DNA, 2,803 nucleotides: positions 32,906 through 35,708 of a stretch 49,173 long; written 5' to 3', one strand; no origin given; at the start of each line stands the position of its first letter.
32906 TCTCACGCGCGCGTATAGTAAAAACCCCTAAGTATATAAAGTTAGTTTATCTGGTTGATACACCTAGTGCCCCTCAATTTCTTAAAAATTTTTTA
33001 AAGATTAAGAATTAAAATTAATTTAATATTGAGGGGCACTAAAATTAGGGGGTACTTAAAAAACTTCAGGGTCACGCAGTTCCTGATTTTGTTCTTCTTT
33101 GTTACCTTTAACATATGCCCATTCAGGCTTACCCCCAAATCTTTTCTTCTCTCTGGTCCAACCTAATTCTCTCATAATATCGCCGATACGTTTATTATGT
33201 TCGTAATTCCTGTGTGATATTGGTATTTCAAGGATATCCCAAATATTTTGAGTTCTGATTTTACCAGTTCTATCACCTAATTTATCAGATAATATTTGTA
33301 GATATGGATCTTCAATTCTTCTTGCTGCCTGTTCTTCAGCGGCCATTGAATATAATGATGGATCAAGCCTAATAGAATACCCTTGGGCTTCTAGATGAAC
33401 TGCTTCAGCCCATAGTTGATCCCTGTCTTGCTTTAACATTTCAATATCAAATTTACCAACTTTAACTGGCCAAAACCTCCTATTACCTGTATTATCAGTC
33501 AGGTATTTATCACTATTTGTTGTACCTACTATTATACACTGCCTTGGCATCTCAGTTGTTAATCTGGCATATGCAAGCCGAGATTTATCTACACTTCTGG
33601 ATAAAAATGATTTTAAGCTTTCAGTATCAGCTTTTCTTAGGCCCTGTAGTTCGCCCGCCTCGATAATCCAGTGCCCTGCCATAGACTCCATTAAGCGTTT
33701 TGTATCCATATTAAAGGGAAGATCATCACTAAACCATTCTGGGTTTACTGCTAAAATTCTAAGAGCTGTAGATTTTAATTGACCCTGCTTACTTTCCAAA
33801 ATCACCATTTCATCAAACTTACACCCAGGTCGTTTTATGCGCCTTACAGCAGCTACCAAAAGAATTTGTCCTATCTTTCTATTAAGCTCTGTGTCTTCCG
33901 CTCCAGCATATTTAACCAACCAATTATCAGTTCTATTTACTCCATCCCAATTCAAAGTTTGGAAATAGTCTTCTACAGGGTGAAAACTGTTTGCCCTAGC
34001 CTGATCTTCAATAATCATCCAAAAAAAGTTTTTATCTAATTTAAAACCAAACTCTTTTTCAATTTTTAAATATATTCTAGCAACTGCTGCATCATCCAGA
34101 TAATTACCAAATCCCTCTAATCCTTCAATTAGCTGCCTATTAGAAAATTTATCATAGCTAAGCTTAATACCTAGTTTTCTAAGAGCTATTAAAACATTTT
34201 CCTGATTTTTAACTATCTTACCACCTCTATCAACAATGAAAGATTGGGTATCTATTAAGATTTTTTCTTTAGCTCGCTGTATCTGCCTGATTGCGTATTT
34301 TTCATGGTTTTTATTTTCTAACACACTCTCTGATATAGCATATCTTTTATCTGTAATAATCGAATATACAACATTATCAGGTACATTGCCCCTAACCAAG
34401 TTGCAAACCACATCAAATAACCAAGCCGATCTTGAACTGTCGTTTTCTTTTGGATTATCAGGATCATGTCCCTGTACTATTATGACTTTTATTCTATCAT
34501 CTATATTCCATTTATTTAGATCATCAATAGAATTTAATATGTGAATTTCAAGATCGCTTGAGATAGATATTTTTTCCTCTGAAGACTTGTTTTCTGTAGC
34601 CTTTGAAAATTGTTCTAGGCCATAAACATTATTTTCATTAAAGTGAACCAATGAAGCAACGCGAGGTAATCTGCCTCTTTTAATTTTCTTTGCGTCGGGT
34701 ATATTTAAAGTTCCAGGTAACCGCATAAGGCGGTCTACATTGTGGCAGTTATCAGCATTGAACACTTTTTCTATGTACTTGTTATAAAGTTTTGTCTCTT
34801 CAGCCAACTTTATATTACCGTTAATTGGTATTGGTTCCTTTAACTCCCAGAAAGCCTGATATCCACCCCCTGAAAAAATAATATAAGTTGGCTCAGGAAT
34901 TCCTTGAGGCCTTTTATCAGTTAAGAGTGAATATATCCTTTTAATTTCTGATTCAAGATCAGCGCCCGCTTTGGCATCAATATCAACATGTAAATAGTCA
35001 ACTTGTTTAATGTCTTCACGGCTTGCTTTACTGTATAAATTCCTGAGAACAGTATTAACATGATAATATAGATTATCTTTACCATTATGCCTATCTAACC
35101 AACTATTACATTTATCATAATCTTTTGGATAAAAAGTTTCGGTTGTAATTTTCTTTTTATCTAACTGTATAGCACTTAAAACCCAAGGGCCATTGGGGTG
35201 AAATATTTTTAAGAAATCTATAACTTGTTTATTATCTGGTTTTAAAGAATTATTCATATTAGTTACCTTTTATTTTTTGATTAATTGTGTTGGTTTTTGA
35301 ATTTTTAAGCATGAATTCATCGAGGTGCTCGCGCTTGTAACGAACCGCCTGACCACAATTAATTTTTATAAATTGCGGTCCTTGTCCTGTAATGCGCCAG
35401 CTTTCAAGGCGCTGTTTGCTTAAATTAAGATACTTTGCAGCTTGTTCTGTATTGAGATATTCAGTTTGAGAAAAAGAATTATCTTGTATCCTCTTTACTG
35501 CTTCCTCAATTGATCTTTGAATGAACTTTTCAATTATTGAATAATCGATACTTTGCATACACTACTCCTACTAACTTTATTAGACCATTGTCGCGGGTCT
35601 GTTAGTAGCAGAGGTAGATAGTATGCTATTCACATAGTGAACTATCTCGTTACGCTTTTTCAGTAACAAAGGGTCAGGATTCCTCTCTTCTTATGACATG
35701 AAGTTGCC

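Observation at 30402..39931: tRNA-Arg(CCU) gene split in its anticodon loop by a 9.4-kb element that carries an intact, inverted copy of the same tRNA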

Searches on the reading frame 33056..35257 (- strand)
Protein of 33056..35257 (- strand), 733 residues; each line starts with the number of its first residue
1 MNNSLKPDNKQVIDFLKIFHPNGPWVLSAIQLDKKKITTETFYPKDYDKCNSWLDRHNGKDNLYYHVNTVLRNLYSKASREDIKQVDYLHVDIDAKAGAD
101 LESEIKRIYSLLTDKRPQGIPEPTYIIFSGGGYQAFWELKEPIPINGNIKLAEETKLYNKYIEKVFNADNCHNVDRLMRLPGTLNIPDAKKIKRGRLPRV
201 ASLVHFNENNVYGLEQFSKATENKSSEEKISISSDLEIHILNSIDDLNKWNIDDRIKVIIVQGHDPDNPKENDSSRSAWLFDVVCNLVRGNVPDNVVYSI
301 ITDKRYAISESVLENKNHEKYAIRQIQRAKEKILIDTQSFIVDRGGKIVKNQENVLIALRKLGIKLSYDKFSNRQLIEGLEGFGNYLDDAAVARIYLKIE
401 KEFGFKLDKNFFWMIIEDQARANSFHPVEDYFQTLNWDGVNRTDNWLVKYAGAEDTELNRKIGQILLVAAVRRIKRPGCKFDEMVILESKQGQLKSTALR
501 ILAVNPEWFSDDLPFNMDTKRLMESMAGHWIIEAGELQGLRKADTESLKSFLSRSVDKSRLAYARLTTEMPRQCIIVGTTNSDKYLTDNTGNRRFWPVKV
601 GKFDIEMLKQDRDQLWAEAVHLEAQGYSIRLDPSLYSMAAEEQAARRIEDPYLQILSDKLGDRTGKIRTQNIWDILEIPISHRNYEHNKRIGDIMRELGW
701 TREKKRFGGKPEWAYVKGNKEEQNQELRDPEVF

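Call 7: search_protein_families(library=pfam, proteins=[window:33056-35257:-], max_evalue=0.01)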
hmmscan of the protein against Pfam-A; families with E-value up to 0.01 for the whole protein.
window:33056-35257:- (733 aa): 1 family
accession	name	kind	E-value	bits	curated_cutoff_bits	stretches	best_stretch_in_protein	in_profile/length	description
PF05272.17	VapE-like_dom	-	6.1e-75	251.9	25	1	433-646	2-215/217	Virulence-associated protein E-like domain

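Call 58: search_protein_families(library=phrogs, proteins=[window:33056-35257:-], max_evalue=0.001)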
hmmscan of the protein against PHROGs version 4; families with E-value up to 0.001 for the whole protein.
window:33056-35257:- (733 aa): 9 families
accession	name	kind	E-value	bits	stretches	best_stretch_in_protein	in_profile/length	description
phrog_1313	-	DNA, RNA and nucleotide metabolism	2.4e-93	315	1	215-725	17-562/568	DNA helicase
phrog_256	-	DNA, RNA and nucleotide metabolism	2.8e-90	305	1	340-658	371-699/798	DNA helicase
phrog_15962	-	DNA, RNA and nucleotide metabolism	5.4e-55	188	1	351-722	409-808/835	DNA primase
phrog_2249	-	DNA, RNA and nucleotide metabolism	2.1e-45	156.7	1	414-726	462-783/802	DNA primase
phrog_36873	-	DNA, RNA and nucleotide metabolism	4.2e-39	135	1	415-710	480-773/1082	DNA helicase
phrog_16593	-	DNA, RNA and nucleotide metabolism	1.9e-34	120.2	1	416-620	492-698/823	DNA primase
phrog_1829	-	DNA, RNA and nucleotide metabolism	9.1e-22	78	1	15-331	6-291/772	DNA primase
phrog_4630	-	DNA, RNA and nucleotide metabolism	9.7e-19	68.4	1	435-602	194-367/581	DNA primase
phrog_3123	-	unknown function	1.6e-10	41.2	1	43-235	47-208/583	-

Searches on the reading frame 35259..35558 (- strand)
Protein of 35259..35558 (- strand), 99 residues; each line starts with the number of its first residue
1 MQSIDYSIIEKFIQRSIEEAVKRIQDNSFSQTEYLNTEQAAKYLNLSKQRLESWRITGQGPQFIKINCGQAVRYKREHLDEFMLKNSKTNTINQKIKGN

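Call 7: search_protein_families(library=pfam, proteins=[window:35259-35558:-], max_evalue=0.01)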
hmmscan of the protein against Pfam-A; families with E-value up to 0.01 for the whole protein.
window:35259-35558:- (99 aa): 2 families
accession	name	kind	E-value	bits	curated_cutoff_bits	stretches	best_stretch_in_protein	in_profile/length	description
PF12728.13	HTH_17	-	1.3e-09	38.6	27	1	34-86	1-50/51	Helix-turn-helix domain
PF09035.16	Tn916-Xis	-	0.0012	19.5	22.9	1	35-85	16-65/69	Excisionase from transposon Tn916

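Call 58: search_protein_families(library=phrogs, proteins=[window:35259-35558:-], max_evalue=0.001)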
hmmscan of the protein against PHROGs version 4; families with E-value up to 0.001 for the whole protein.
window:35259-35558:- (99 aa): 5 families
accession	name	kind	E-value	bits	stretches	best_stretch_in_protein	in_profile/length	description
phrog_668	-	DNA, RNA and nucleotide metabolism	3.2e-12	47.5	1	9-94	39-121/181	HTH DNA binding protein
phrog_66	-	integration and excision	2.8e-08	34.8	1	13-95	72-152/412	excisionase and transcriptional regulator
phrog_7338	-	unknown function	3.7e-08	34.5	1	8-90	6-84/87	-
phrog_15534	-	DNA, RNA and nucleotide metabolism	4.8e-06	28.1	1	10-88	19-93/93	HTH DNA binding protein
phrog_10458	-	unknown function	0.00078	20.6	1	7-84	15-88/91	-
